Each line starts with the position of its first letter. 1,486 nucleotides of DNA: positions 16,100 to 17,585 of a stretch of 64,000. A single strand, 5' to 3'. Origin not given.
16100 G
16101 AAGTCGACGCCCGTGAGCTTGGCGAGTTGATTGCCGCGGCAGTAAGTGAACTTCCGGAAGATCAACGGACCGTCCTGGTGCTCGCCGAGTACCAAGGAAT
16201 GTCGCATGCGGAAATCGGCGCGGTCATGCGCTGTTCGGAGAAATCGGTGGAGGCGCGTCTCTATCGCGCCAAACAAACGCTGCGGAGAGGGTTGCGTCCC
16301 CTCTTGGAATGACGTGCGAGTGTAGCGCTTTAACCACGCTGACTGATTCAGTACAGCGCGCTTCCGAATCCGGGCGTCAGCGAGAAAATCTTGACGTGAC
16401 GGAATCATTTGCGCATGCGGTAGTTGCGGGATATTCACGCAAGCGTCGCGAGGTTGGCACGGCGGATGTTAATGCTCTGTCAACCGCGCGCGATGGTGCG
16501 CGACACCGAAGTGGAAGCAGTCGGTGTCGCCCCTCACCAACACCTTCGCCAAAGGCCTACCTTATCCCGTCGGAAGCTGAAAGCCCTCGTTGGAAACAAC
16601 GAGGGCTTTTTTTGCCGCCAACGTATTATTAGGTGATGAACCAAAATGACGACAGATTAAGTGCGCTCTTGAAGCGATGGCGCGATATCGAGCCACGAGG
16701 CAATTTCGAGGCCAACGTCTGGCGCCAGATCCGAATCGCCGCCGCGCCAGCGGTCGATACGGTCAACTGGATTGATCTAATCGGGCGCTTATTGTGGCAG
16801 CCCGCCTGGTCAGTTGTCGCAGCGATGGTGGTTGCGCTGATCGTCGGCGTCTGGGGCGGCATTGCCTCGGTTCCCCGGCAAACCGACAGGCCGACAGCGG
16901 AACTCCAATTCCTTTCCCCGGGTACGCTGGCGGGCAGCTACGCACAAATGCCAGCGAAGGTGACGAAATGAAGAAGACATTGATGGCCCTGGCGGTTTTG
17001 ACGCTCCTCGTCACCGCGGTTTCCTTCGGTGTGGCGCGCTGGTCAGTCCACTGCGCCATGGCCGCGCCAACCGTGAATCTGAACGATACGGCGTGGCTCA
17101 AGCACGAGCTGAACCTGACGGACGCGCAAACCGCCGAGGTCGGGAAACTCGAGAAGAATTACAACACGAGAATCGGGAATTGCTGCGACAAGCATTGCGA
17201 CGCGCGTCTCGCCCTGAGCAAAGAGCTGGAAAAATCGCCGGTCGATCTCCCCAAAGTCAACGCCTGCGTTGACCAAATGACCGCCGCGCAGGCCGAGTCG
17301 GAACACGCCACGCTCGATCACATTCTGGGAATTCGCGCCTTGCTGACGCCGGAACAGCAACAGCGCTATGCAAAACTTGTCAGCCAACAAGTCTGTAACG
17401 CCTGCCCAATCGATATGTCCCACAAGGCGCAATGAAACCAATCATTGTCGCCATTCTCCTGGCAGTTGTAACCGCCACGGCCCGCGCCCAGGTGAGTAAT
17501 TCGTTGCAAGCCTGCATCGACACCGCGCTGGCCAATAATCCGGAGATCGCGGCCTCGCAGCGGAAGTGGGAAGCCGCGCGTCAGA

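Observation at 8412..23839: Copper-efflux supercluster governed by an ECF sigma / anti-sigma / CpxP-like module instead of a CusRS two-component system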

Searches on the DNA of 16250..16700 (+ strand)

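Call 22: search_rna_families(source=window, start=16250, end=16700, threshold=evalue, max_evalue=10, show_alignments=3)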
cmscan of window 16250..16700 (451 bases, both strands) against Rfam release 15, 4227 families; matches with E-value up to 10: 6.
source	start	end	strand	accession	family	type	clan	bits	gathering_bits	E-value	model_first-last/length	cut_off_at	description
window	16580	16609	+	RF00506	Thr_leader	Cis-reg; leader;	-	16.7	55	1.3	84-112/118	no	Threonine operon leader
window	16570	16614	+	RF02399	NsiR1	Gene; sRNA;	-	16.6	39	0.95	1-60/60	no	Nitrogen stress-induced RNA 1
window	16581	16612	-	RF01771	rnk_leader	Cis-reg; leader;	-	15.5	50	7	68-100/109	no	Enterobacteria rnk leader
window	16542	16654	-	RF00554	SNORA48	Gene; snRNA; snoRNA; HACA-box;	CL00037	14.5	50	1.8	1-135/135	no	Small nucleolar RNA SNORA48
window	16351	16412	-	RF00282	SNORD48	Gene; snRNA; snoRNA; CD-box;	-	13.4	36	2.3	1-63/63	no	Small nucleolar RNA SNORD48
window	16492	16597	-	RF02791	CcsR1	Gene; sRNA;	-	11.6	65.3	4.9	1-83/83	no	Conserved CCUCCUCCC motif stress-induced RNA 1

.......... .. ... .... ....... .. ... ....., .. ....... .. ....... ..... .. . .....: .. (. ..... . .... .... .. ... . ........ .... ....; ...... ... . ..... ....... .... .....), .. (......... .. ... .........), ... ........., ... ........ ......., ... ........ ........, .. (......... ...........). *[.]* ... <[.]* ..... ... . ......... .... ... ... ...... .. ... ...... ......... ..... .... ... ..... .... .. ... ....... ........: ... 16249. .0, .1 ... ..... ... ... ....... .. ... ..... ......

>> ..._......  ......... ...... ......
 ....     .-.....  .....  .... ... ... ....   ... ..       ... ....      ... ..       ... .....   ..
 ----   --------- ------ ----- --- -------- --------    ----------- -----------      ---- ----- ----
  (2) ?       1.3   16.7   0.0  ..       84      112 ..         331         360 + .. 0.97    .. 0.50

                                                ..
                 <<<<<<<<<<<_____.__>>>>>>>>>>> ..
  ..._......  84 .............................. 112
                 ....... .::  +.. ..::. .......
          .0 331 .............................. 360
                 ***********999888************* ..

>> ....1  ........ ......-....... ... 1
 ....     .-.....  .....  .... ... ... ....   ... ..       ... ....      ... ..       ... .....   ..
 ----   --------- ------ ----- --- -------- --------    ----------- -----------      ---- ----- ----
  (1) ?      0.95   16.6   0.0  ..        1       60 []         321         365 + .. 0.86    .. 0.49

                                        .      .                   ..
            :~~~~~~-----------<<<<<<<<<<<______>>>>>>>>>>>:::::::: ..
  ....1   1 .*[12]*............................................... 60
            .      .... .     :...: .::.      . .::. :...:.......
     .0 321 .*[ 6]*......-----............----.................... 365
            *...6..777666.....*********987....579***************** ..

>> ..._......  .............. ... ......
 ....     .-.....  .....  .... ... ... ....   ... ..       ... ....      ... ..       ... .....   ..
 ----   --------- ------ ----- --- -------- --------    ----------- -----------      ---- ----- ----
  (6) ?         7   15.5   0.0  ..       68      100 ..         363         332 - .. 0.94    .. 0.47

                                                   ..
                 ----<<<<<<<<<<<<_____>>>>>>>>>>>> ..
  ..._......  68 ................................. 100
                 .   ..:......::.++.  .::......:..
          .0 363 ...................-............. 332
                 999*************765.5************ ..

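Call 55: build_rna_model(alignment_id=A3, structure=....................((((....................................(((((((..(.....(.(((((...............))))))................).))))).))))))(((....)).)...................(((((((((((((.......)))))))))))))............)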
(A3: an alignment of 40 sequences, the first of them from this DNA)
Model R1 built from alignment A3 (40 sequences, 208 columns); structure: as given.
model positions 182; base pairs 34; branch points 2; effective number of sequences 2.19; information 0.591 bits per position. Calibrated on 0.2 Mb of random sequence (short: E-values are rough).
structure used (alignment columns):
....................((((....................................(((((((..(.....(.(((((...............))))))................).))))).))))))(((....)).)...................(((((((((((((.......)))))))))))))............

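Call 56: search_with_rna_model(model_id=R1, sources=[window, L001, L005, L010, L017, L018, L020, L022, L023, L024, L025, L026, L013, L014, L016, L019, L007, L028, L035, L058, L066, L054, L075, L060, L071, L059, L064], max_evalue=1)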
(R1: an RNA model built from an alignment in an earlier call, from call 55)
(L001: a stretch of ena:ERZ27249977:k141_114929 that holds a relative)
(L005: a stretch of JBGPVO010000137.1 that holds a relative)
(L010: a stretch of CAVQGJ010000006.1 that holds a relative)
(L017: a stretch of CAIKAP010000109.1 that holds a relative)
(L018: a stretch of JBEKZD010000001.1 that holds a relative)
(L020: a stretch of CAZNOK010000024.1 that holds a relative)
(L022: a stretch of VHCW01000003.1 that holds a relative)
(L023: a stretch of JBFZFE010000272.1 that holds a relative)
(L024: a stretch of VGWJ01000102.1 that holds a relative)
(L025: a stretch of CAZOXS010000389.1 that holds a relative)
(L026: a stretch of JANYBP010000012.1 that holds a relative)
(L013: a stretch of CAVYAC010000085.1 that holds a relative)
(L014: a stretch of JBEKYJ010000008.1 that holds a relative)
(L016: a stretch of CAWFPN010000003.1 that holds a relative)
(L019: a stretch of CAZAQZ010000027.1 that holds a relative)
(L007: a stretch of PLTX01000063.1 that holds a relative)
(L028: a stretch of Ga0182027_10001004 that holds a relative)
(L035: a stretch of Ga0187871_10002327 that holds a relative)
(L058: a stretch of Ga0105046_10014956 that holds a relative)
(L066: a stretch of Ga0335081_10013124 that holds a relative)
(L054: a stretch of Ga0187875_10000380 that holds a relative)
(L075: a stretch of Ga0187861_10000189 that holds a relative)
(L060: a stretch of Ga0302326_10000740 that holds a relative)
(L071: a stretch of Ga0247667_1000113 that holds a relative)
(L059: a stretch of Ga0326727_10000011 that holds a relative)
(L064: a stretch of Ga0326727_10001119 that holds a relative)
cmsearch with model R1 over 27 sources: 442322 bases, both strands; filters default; matches with E-value up to 1: 34.
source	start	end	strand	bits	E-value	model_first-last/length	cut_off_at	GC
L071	3857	4037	-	200.1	5.5e-53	1-182/182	no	0.6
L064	10987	11170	-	198.8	1.2e-52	1-182/182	no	0.58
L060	13001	13184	+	197.6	2.6e-52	1-182/182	no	0.58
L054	11689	11873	-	196.1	6.5e-52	1-182/182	no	0.56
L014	8948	9129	+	195.1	1.2e-51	1-182/182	no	0.6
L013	5056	5239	+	193.6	3.2e-51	1-182/182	no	0.57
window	16436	16620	+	184.4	1.1e-48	1-182/182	no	0.6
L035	5896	6081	-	178.6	4.2e-47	1-182/182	no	0.59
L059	5773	5957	-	174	8.1e-46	1-182/182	no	0.59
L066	1652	1835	+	155.8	8e-41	1-182/182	no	0.59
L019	3764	3937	+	149.6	3.9e-39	1-182/182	no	0.6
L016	9021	9194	+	140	1.7e-36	1-182/182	no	0.57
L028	2481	2640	-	135.7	2.5e-35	1-182/182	no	0.59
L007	9478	9653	+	107.8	1.2e-27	1-182/182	no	0.62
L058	10821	10991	+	107.4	1.5e-27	1-182/182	no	0.58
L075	1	77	+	86.6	8e-22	107-182/182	5'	0.56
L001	8544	8653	+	74.8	1.4e-18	1-182/182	no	0.55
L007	9613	9643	-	33.9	2.3e-07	141-171/182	no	0.52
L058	11022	11163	+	30.1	2.7e-06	1-182/182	no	0.61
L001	8613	8642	-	27.6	1.3e-05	142-171/182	no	0.47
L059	5784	5813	+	22.7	0.00028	142-171/182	no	0.5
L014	9089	9118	-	22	0.00044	142-171/182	no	0.5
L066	1795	1824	-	22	0.00044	142-171/182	no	0.5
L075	37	66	-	22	0.00044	142-171/182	no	0.5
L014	9614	9643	-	19.5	0.0021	141-171/182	no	0.47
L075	562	591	-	19.5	0.0021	141-171/182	no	0.47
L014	9611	9642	+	19.4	0.0022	139-171/182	no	0.5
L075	559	590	+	19.4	0.0022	139-171/182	no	0.5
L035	5907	5937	+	19.1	0.0028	142-171/182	no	0.48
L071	3868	3897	+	18.2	0.0049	142-171/182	no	0.6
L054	11700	11729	+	15.5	0.027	142-171/182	no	0.47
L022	8987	9100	+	14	0.07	1-182/182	no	0.67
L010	9540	9653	+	12.3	0.21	1-182/182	no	0.61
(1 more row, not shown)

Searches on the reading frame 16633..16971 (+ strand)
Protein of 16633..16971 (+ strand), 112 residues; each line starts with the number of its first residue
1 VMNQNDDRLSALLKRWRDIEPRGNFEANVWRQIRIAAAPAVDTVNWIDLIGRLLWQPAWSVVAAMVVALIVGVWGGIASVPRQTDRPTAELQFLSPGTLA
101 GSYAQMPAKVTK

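Call 4: search_protein_families(library=pfam, proteins=[window:16633-16971:+], max_evalue=0.01)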
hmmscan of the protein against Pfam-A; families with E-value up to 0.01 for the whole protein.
window:16633-16971:+ (112 aa): 0 families

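Call 11: search_protein_families(library=ncbifam, proteins=[window:16633-16971:+], max_evalue=0.01)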
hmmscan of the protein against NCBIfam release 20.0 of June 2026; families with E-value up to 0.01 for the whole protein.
window:16633-16971:+ (112 aa): 0 families

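Call 18: search_solved_structures(query=window:16633-16971:+, max_evalue=10, show_alignments=2)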
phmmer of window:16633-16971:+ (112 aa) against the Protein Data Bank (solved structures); distinct sequences matched with E-value up to 10: 0.

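Call 63: search_solved_structures(query=A4, max_evalue=10, show_alignments=3)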
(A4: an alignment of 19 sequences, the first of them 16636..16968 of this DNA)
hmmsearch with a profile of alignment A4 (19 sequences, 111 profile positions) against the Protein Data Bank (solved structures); distinct sequences matched with E-value up to 10: 0.

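Call 64: search_protein_families(library=pfam, alignment_id=A4, max_evalue=1)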
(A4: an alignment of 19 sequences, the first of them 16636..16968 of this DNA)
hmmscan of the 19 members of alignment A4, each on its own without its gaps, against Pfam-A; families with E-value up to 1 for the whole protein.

A. member 1, window:16636-16968:+ (111 aa): 1 family
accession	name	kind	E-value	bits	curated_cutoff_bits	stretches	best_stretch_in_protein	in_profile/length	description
PF22140.1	VipD-like_C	-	0.28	12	27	1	3-62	78-134/137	VipD-like, C-terminal domain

B. families by the number of members that match (of 19 scanned): 14 families
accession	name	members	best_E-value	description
PF23670.1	PIGBOS1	3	0.014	PIGBOS1-like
PF02653.21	BPD_transp_2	2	0.031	Branched-chain amino acid transport system / permease component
PF16751.10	RsdA_SigD_bd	2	0.073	Anti-sigma-D factor RsdA to sigma factor binding region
PF22140.1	VipD-like_C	2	0.15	VipD-like, C-terminal domain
PF20506.3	DUF6732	1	0.022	Family of unknown function (DUF6732)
PF11755.13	DUF3311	1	0.033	Protein of unknown function (DUF3311)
PF13779.11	DUF4175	1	0.043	Domain of unknown function (DUF4175)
PF04515.18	Choline_transpo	1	0.047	Plasma-membrane choline transporter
PF09955.14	DUF2189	1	0.053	Predicted integral membrane protein (DUF2189)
PF12732.12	YtxH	1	0.066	YtxH-like protein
PF20447.3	DUF6704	1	0.18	Family of unknown function (DUF6704)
PF11654.13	NCE101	1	0.21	Non-classical export protein 1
PF25612.1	DUF7940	1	0.28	Family of unknown function (DUF7940)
PF11859.13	DUF3379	1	0.35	Protein of unknown function (DUF3379)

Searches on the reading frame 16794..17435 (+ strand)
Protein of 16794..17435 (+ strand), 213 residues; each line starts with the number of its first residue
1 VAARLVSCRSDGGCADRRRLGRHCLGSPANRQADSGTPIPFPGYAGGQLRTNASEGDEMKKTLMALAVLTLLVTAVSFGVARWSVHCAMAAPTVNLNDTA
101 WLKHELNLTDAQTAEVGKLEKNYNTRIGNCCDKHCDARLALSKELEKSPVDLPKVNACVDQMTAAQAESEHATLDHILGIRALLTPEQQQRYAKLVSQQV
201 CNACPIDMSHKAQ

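Call 3: search_protein_families(library=pfam, proteins=[window:16794-17435:+], max_evalue=0.01)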
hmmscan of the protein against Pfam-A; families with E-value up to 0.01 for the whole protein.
window:16794-17435:+ (213 aa): 3 families
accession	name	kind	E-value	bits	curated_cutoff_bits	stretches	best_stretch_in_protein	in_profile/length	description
PF13801.11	Metal_resist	-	6e-12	46.3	29.2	1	66-191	3-125/125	Heavy-metal resistance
PF07813.17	LTXXQ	-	1e-08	36.2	24.3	1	102-195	9-99/100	LTXXQ motif family protein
PF00607.25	Gag_p24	-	0.0072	16.7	24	0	158-204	69-117/128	gag protein p24 N-terminal domain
